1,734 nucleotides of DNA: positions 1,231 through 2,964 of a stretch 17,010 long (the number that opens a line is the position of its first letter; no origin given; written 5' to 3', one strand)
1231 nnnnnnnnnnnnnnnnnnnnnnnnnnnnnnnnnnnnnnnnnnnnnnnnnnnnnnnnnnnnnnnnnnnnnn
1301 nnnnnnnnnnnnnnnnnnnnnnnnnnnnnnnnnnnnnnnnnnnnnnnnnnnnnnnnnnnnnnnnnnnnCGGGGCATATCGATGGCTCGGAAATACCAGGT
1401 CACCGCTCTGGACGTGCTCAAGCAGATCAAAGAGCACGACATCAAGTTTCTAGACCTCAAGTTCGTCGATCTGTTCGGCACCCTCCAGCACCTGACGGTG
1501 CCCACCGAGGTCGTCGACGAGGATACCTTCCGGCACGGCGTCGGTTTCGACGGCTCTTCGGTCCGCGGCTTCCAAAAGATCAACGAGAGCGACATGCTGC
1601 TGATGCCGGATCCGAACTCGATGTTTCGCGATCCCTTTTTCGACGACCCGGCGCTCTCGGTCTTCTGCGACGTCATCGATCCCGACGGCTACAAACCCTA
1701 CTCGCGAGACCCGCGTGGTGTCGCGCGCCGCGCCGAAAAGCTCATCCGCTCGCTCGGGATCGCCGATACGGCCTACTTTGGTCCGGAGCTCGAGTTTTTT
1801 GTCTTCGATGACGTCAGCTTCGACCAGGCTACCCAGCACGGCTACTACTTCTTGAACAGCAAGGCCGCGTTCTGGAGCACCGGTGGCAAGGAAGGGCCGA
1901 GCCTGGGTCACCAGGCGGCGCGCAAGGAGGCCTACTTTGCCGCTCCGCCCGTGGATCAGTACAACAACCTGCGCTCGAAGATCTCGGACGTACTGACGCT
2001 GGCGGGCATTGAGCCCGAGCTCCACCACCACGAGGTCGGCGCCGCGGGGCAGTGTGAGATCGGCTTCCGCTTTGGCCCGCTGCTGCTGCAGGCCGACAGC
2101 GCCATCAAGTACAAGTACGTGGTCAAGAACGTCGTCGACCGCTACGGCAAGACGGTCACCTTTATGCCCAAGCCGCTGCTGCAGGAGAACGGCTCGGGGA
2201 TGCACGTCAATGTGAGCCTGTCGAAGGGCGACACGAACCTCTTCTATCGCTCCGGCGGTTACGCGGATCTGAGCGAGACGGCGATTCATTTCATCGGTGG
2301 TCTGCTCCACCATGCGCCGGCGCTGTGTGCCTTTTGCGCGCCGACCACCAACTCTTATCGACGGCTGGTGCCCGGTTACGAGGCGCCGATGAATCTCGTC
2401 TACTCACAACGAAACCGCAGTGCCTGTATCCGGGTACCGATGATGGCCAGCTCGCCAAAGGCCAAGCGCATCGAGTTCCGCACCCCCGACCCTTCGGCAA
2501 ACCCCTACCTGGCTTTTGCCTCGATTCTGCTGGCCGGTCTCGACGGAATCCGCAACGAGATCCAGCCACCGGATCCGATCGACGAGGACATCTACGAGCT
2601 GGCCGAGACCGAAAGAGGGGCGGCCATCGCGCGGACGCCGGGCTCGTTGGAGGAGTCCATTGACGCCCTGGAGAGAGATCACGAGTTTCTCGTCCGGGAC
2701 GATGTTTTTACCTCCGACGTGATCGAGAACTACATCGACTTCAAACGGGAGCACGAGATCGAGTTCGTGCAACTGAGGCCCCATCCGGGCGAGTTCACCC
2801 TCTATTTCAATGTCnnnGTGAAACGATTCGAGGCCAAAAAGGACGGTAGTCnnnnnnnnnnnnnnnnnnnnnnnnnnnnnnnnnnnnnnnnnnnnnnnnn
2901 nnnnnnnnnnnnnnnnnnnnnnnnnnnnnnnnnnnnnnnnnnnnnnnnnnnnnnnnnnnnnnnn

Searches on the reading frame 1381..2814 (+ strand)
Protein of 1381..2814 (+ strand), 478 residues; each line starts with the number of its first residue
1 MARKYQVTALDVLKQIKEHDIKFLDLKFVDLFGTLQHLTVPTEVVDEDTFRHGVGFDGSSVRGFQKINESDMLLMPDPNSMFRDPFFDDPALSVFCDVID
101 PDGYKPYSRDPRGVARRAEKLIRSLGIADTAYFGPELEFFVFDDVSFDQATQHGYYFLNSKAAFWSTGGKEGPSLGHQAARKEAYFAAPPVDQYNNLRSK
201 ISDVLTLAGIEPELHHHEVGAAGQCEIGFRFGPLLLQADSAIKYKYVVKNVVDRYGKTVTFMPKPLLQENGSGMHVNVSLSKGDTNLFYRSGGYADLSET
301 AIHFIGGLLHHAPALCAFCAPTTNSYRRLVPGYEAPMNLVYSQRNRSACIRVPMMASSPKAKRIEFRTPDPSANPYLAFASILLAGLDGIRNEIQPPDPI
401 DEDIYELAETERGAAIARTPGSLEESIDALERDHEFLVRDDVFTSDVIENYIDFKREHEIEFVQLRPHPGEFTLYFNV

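Call 4: search_protein_families(library=pfam, proteins=[window:1381-2814:+], max_evalue=0.01)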
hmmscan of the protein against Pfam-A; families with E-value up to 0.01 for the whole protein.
window:1381-2814:+ (478 aa): 2 families
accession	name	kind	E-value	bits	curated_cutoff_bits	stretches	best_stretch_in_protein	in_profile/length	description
PF00120.29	Gln-synt_C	-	1.8e-126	422.3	24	1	109-475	2-344/344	Glutamine synthetase, catalytic domain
PF03951.24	Gln-synt_N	-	6.3e-31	106.3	33.4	1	20-101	1-82/82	Glutamine synthetase, beta-Grasp domain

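Call 52: find_homologous_proteins(query=window:1381-2814:+, max_evalue=1e-50)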
Query window:1381-2814:+ (478 aa): 8000 proteins with E <= 1e-50 among 8000 candidates; the best 120 are listed.
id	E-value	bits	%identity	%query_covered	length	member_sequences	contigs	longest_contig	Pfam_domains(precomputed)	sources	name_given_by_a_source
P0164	0.0e+0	1102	100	100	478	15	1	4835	PF03951.25,PF00120.30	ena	-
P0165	9.7e-292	986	88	100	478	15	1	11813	PF03951.25,PF00120.30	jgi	jgi:glutamine synthetase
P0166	4.9e-276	934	83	100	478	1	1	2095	PF03951.25,PF00120.30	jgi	jgi:glutamine synthetase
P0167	4.6e-259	878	78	99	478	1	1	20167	PF03951.25,PF00120.30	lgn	-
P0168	1.1e-257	874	77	100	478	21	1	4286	PF03951.25,PF00120.30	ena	-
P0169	1.0e-256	870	76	100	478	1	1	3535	PF03951.25,PF00120.30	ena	-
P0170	1.9e-256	869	77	100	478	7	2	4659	PF03951.25,PF00120.30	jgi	jgi:glutamine synthetase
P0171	7.7e-256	868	76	100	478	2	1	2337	PF03951.25,PF00120.30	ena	-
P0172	8.1e-255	864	78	99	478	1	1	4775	PF03951.25,PF00120.30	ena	-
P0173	7.6e-254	861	76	100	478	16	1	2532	PF03951.25,PF00120.30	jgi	jgi:glutamine synthetase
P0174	1.5e-253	860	77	100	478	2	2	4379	PF03951.25,PF00120.30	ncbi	-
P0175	1.5e-252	857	75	100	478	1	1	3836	PF03951.25,PF00120.30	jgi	jgi:glutamine synthetase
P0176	1.9e-252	856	76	100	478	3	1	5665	PF03951.25,PF00120.30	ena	-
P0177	2.0e-252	856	76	100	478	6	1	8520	PF03951.25,PF00120.30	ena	-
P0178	2.4e-252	856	75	100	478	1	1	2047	PF03951.25,PF00120.30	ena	-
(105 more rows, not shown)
